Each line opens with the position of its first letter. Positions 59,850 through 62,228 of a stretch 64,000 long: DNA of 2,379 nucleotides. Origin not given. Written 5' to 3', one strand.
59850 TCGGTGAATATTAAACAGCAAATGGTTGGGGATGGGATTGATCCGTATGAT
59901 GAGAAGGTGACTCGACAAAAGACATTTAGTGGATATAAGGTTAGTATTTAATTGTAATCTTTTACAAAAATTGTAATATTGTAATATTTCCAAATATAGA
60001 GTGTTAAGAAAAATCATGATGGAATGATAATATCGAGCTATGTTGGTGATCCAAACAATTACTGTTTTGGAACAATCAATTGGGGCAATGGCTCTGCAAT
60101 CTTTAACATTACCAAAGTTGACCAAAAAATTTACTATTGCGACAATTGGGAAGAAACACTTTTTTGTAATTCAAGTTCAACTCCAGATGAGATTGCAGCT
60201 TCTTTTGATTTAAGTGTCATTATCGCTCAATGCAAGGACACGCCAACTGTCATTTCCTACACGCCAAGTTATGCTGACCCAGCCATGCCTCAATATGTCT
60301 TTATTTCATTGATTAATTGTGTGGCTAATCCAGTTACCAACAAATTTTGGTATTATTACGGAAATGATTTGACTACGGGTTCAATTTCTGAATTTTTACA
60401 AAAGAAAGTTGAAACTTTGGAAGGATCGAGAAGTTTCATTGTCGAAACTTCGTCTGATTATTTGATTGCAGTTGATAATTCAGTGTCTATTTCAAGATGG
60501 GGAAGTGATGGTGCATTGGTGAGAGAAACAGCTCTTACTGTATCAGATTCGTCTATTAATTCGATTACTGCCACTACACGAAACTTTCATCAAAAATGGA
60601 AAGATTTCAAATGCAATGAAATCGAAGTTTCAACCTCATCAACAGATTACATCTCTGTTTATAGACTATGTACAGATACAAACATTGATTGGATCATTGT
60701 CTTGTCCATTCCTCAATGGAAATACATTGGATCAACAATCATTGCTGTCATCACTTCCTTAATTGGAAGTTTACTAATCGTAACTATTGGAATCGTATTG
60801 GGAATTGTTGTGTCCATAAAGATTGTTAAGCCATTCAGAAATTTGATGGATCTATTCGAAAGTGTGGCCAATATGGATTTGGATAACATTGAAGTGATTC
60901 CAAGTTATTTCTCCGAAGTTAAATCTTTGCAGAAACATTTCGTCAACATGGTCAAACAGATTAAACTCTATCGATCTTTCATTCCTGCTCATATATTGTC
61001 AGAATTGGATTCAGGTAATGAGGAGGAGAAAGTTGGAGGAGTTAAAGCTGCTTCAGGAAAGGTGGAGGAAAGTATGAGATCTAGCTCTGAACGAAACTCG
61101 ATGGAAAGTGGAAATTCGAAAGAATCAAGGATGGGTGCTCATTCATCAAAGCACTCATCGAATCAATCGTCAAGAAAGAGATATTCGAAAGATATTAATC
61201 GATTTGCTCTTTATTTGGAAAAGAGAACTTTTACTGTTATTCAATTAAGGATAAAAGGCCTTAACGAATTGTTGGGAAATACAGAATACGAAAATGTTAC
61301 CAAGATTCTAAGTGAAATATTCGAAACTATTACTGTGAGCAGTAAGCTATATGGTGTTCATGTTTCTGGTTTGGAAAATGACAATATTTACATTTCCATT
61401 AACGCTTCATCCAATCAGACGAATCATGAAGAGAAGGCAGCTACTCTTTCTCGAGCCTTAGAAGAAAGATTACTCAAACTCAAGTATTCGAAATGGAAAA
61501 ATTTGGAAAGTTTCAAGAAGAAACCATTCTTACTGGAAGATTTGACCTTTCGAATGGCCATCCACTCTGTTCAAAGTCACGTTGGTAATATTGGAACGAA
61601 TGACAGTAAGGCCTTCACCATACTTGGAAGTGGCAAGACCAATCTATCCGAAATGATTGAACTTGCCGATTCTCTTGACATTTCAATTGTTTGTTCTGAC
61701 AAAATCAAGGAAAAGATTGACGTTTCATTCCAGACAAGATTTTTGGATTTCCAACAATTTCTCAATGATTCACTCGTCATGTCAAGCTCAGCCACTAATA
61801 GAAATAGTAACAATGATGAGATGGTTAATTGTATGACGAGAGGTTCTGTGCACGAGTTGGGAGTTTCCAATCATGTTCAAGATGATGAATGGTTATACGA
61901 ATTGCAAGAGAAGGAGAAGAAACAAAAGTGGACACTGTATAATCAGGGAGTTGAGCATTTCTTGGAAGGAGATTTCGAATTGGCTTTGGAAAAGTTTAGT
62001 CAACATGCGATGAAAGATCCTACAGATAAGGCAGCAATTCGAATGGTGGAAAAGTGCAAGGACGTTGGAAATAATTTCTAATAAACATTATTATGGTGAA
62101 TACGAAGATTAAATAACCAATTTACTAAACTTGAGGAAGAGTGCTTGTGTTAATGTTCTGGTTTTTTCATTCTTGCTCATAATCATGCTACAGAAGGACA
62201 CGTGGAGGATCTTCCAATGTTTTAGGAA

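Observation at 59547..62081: Receptor-like protein with a Cache/CHASE-like ectodomain, two TM helices and a degenerate class III cyclase domain plus TPR tail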

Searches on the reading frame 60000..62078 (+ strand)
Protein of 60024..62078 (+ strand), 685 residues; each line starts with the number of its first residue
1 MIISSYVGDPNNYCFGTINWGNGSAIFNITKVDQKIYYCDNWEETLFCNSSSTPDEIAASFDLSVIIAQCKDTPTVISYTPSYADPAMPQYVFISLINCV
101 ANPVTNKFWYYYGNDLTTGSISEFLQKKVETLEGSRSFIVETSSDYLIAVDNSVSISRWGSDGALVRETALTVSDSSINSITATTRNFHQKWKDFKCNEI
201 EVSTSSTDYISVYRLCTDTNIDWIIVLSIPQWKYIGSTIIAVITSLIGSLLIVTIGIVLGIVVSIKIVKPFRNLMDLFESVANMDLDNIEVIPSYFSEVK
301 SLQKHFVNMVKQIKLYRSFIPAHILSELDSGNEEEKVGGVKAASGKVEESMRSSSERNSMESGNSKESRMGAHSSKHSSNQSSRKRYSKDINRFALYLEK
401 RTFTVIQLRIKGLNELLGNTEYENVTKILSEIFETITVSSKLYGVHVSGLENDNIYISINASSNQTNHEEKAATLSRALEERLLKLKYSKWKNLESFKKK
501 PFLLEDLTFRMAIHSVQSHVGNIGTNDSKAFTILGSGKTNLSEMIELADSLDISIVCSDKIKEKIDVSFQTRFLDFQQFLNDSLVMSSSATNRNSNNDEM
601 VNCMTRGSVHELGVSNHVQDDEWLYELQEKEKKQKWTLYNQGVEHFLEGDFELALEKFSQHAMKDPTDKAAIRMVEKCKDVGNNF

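Call 4: search_protein_families(library=pfam, proteins=[window:60024-62078:+], max_evalue=10)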
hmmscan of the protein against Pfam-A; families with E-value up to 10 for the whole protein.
window:60024-62078:+ (685 aa): 5 families
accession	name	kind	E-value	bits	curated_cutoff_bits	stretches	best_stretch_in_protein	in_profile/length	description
PF00515.34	TPR_1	-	0.062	13.6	27.8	1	637-662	3-28/34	Tetratricopeptide repeat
PF15059.11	Speriolin_C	-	0.082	13.3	27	1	418-489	3-73/148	Speriolin C-terminus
PF22238.1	RIP_P131-like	-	0.16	12.8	27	1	399-460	15-76/96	RIP/P131 family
PF15794.10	CCDC106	-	0.21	11.8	30.2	0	123-139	19-35/220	Coiled-coil domain-containing protein 106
PF07219.19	HemY_N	-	3.5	8.2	31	0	628-667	52-91/107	HemY protein N-terminus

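Call 26: predict_structure(alignment_id=A2)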
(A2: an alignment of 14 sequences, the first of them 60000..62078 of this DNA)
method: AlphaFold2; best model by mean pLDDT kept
length: 693 residues; sequences in the alignment: 14
mean_pLDDT: 71.6   pTM: 0.39
mean pLDDT of the five models: 71.6, 71.5, 71.3, 65.7, 64.4
residues with pLDDT >= 90: 87; 70-90: 363; 50-70: 115; < 50: 128
segments of 3 or more residues with pLDDT < 50: 1-8, 339-400, 577-632
pLDDT, mean of each block of 10 residues (from residue 1): 42 84 79 84 82 69 84 89 86 74 88 84 83 84 90 90 82 85 90 85 91 88 91 90 73 86 82 66 67 63 64 71 67 55 32 26 26 24 26 37 64 90 84 87 87 82 83 80 88 88 84 89 78 65 75 81 82 58 36 30 32 28 34 58 80 85 89 82 82 57
secondary structure, 60 per line:
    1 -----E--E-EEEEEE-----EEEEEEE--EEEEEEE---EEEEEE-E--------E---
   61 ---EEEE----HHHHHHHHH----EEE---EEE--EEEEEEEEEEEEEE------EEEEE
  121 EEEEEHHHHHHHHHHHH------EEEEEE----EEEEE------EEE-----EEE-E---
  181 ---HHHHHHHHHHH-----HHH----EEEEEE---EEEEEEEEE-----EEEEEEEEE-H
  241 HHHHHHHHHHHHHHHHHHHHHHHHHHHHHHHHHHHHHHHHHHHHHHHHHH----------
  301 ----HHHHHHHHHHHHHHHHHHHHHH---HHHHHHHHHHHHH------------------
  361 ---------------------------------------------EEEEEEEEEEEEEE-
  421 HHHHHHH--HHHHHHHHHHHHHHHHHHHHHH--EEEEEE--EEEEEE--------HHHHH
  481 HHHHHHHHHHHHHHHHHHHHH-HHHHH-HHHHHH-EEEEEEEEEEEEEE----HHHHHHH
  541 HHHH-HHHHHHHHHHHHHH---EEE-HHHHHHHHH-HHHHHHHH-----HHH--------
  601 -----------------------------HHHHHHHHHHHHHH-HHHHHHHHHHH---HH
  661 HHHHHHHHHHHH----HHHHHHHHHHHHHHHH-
elements in order (helices of 4 or more, strands of 3 or more residues): E11-16 E22-28 E31-37 E41-46 E64-67 H72-80 E85-87 E91-93 E96-109 E116-125 H126-137 E144-149 E154-158 E165-167 E173-175 H184-194 E207-212 E216-224 E230-238 H240-290 H305-326 H330-342 E406-419 H421-427 H430-451 E454-459 E462-467 H476-501 H503-507 H509-514 E516-529 H534-544 H546-559 E563-565 H567-575 H577-584 H630-643 H645-655 H659-672 H677-692

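Call 28: fold_search(model_id=the predicted structure, library=pdb)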
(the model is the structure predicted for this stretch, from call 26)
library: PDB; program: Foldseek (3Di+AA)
matches with E <= 10: 1381; with E <= 0.001: 186
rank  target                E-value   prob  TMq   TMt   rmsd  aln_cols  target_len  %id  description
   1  7prq_B                9.2e-08  1.00  0.21  0.42   8.5       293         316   11  Structure of the ligand binding domain of the PctD (PA4633) chemoreceptor of Pseudomonas aeruginosa PAO1 in complex wi (released 2022-05-11)
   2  9a69_B                1.1e-07  1.00  0.20  0.21  15.4       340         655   14  Integrative model of MCPB-MCPC by crosslinking MS and deep learning (released 2024-09-18)
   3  8hbe_A                6.5e-07  1.00  0.17  0.22  39.6       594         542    8  Structure of human soluble guanylate cyclase in the inactive state at 3.1 angstrom (released 2023-04-19)
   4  7prq_A                1.1e-06  1.00  0.19  0.40   6.4       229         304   13  Structure of the ligand binding domain of the PctD (PA4633) chemoreceptor of Pseudomonas aeruginosa PAO1 in complex wi (released 2022-05-11)
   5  6pzj                  1.8e-06  1.00  0.19  0.44   8.8       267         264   11  Structure of the N-terminal domain (residues 43-304) of Methyl-accepting chemotaxis protein from Leptospira interrogans  (released 2019-08-14)
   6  8qfg                  2.1e-06  1.00  0.20  0.40  34.8       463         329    9  Cryogenic crystal structure of the Photoactivated Adenylate Cyclase OaPAC after 5 seconds of blue light illumination (released 2023-11-01)
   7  9f1w                  2.5e-06  1.00  0.20  0.38  35.5       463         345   10  SFX room temperature structure of Oscillatoria acuminata adenylyate cyclase. (released 2025-02-26)
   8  7d9t_A                2.8e-06  1.00  0.17  0.23  37.7       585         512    9  Structure of human soluble guanylate cyclase in the cinciguat-bound inactive state (released 2021-08-11)
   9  6fu4_B                3.5e-06  1.00  0.19  0.41   8.8       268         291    8  Ligand binding domain (LBD) of the p. aeruginosa histamine receptor TlpQ (released 2018-05-16)
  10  9kp3_A                3.9e-06  1.00  0.20  0.43   8.4       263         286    9  Ligand binding domain of Pseudomonas Aeruginosa PAO1 chemoreceptor TlpQ in complex with MHF (released 2025-11-26)
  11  5mbd_B                4.8e-06  1.00  0.18  0.35  34.1       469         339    9  Structure of a bacterial light-regulated adenylyl cylcase (released 2017-04-05)
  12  9f1z                  5.4e-06  1.00  0.19  0.37  35.5       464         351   10  Crystal structure of adenylyate cyclase variant Y6W (released 2025-02-26)
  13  6fht_B                6.0e-06  1.00  0.14  0.14   4.5       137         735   17  Crystal structure of an artificial phytochrome regulated adenylate/guanylate cyclase in its dark adapted Pr form (released 2018-04-18)
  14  6jt0_A                6.0e-06  1.00  0.18  0.22  38.2       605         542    8  Structure of human soluble guanylate cyclase in the unliganded state (released 2019-08-28)
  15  3r5g_B                6.7e-06  1.00  0.19  0.62   4.0       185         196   18  Crystal structure of the adenylyl cyclase CyaB from P. aeruginosa (released 2012-01-11)
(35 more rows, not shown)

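Call 33: search_protein_representatives(alignment_id=A2)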
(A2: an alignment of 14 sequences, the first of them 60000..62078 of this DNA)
Query: 14 sequences, 826 profile positions. Proteins with E-value up to 0.001 (for the whole library): 11076; up to 1e-10: 1920; up to 1e-30: 167. The best 150 are listed.
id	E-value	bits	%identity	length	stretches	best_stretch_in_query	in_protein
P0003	0.0e+00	1179.8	-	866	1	5-824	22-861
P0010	0.0e+00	1032.4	-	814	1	3-823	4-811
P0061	1.8e-293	992.1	-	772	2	197-822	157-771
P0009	4.0e-290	981.0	-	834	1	3-769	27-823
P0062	2.0e-257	872.9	-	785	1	5-739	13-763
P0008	2.4e-245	832.9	-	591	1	204-769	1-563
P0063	6.8e-243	824.8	-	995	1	44-823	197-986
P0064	6.4e-232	788.5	-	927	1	5-810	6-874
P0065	1.2e-231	787.6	-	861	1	4-823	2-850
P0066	3.2e-221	753.1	-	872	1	5-815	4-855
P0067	2.5e-219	746.9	-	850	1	4-823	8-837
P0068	4.1e-205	699.8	-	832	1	26-822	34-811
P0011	3.4e-202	690.2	-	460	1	302-769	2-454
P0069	2.6e-197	674.1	-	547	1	300-820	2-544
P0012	4.8e-196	669.9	-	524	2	336-823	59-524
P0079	3.0e-147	508.5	-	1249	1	23-821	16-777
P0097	4.2e-88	312.8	-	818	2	457-821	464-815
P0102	4.3e-83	296.2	-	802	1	217-811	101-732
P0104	1.7e-82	294.2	-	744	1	76-822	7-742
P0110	3.0e-72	260.4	-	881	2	35-721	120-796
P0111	3.4e-72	260.2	-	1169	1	43-821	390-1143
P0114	1.2e-69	251.8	-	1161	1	28-824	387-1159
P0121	3.3e-65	237.1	-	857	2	259-822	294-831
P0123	1.4e-63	231.7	-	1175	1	40-823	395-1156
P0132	7.8e-59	216.0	-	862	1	36-818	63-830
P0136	7.4e-57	209.5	-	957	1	29-816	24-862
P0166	1.1e-42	162.5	-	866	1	24-824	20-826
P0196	6.8e-35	136.8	-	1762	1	397-798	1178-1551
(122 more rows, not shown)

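Call 36: list_cluster_members(proteins=[P0063, P0064, P0065, P0066, P0068, P0079, P0097, P0111, P0136, P0104])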
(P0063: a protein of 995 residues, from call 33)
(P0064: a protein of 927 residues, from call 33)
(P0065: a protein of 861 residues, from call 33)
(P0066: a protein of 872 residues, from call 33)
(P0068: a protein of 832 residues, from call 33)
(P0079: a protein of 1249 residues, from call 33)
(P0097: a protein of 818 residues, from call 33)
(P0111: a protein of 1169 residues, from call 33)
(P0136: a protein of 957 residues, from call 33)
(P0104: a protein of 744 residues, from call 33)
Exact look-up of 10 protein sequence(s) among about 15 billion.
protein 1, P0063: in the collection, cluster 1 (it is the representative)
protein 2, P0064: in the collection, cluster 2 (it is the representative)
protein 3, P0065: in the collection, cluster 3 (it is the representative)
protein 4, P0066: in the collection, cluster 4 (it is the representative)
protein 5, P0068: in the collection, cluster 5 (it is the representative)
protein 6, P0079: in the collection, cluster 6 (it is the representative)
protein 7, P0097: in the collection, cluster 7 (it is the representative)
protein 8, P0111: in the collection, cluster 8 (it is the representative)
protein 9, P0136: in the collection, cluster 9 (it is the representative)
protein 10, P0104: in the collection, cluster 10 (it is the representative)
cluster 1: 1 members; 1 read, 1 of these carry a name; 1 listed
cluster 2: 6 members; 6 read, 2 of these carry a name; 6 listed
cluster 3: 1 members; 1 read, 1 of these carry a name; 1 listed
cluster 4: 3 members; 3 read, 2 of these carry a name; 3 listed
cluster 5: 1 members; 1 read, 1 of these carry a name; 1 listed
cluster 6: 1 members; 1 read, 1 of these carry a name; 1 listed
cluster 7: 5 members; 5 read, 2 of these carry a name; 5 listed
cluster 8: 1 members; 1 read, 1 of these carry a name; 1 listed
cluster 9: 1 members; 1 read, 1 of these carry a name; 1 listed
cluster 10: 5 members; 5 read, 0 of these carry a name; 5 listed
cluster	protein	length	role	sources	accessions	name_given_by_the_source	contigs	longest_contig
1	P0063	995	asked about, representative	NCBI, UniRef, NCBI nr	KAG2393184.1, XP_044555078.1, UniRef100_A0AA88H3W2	hypothetical protein C9374_009761 [Naegleria lovaniensis] | Guanylate cyclase domain-containing protein n=1 Tax=Naegleria lovaniensis TaxID=51637 ... | uncharacterized protein C9374_009761 [Naegleria lovaniensis]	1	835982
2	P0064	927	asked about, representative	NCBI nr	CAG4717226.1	unnamed protein product [Naegleria fowleri]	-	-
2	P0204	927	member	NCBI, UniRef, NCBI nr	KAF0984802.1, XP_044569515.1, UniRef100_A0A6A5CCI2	hypothetical protein FDP41_000701 [Naegleria fowleri] | Uncharacterized protein n=1 Tax=Naegleria fowleri TaxID=5763 RepID=A0A6A5CCI2_NAEFO | uncharacterized protein FDP41_000701 [Naegleria fowleri]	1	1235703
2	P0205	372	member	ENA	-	-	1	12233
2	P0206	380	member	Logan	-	-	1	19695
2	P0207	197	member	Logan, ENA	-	-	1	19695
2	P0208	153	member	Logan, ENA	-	-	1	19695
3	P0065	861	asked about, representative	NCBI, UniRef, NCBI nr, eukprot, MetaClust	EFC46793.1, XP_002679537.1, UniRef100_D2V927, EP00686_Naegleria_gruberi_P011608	predicted protein [Naegleria gruberi] | Predicted protein n=1 Tax=Naegleria gruberi TaxID=5762 RepID=D2V927_NAEGR | uncharacterized protein NAEGRDRAFT_47650 [Naegleria gruberi]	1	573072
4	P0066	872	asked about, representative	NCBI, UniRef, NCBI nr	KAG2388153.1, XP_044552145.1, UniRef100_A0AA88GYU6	hypothetical protein C9374_001003 [Naegleria lovaniensis] | Guanylate cyclase domain-containing protein n=1 Tax=Naegleria lovaniensis TaxID=51637 ... | uncharacterized protein C9374_001003 [Naegleria lovaniensis]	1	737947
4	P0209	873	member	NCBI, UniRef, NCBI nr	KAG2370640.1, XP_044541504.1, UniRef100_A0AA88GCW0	hypothetical protein C9374_014724 [Naegleria lovaniensis] | Guanylate cyclase domain-containing protein n=1 Tax=Naegleria lovaniensis TaxID=51637 ... | uncharacterized protein C9374_014724 [Naegleria lovaniensis]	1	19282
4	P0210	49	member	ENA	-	-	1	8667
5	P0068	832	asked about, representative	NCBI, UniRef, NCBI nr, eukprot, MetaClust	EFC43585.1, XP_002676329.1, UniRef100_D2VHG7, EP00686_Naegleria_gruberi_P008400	predicted protein [Naegleria gruberi] | Predicted protein n=1 Tax=Naegleria gruberi TaxID=5762 RepID=D2VHG7_NAEGR | uncharacterized protein NAEGRDRAFT_68321 [Naegleria gruberi]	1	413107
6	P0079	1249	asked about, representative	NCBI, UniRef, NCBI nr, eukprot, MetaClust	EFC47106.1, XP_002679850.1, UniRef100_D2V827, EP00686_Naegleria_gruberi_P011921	predicted protein [Naegleria gruberi] | Predicted protein n=1 Tax=Naegleria gruberi TaxID=5762 RepID=D2V827_NAEGR | uncharacterized protein NAEGRDRAFT_65007 [Naegleria gruberi]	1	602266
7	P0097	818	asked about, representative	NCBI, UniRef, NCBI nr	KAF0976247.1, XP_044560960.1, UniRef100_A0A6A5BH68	hypothetical protein FDP41_004922 [Naegleria fowleri] | Guanylate cyclase domain-containing protein n=1 Tax=Naegleria fowleri TaxID=5763 ... | uncharacterized protein FDP41_004922 [Naegleria fowleri]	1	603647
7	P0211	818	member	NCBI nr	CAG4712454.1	unnamed protein product [Naegleria fowleri]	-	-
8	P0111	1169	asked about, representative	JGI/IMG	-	ankyrin repeat protein/class 3 adenylate cyclase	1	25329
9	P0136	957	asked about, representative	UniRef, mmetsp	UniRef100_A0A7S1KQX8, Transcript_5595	Guanylate cyclase domain-containing protein n=1 Tax=Percolomonas cosmopolitus TaxID=63605 ... | Transcript_5595/g.21046 ORF Transcript_5595/g.21046 Transcript_5595/m.21046 type:complete ...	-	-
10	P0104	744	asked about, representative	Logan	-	-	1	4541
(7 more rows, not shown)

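Call 40: list_cluster_members(proteins=[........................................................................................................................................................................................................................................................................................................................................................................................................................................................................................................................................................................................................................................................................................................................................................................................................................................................, window:60024-62078:+, P0114, P0123, P0102, P0110, P0121, P0132, P0166, P0196])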
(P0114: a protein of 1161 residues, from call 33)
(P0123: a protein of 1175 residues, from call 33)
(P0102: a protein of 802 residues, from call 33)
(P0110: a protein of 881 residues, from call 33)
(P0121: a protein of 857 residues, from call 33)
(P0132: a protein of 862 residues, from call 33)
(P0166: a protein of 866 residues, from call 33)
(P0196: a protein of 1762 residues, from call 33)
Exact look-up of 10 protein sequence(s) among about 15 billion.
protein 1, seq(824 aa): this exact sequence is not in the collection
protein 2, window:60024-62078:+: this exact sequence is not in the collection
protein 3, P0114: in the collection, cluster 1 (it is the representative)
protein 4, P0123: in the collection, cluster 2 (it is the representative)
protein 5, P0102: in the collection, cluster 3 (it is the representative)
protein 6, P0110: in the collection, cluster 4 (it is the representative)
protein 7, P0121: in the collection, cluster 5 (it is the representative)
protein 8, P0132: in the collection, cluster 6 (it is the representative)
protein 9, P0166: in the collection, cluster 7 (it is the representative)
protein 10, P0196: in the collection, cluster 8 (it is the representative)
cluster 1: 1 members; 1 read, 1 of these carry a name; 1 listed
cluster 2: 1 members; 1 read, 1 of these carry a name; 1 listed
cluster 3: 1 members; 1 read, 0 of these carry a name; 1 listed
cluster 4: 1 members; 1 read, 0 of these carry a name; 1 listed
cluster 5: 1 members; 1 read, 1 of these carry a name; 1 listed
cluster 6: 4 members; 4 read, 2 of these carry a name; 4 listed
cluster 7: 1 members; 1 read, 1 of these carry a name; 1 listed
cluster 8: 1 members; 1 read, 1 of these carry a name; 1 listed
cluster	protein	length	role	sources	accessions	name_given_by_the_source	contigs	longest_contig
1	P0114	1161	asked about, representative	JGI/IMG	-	ankyrin repeat protein/class 3 adenylate cyclase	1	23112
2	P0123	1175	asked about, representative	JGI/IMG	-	ankyrin repeat protein/class 3 adenylate cyclase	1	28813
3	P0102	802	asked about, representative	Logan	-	-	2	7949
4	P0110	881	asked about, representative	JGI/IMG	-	-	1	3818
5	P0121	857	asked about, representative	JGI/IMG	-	class 3 adenylate cyclase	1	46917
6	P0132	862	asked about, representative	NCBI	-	-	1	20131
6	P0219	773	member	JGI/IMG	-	class 3 adenylate cyclase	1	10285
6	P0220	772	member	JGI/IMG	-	class 3 adenylate cyclase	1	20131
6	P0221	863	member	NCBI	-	-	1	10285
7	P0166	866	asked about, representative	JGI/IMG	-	class 3 adenylate cyclase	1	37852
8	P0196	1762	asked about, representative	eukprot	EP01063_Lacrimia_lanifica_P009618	TRINITY_DN16557_c0_g1_i1.p1 TRINITY_DN16557_c0_g1~~TRINITY_DN16557_c0_g1_i1.p1 ORF ...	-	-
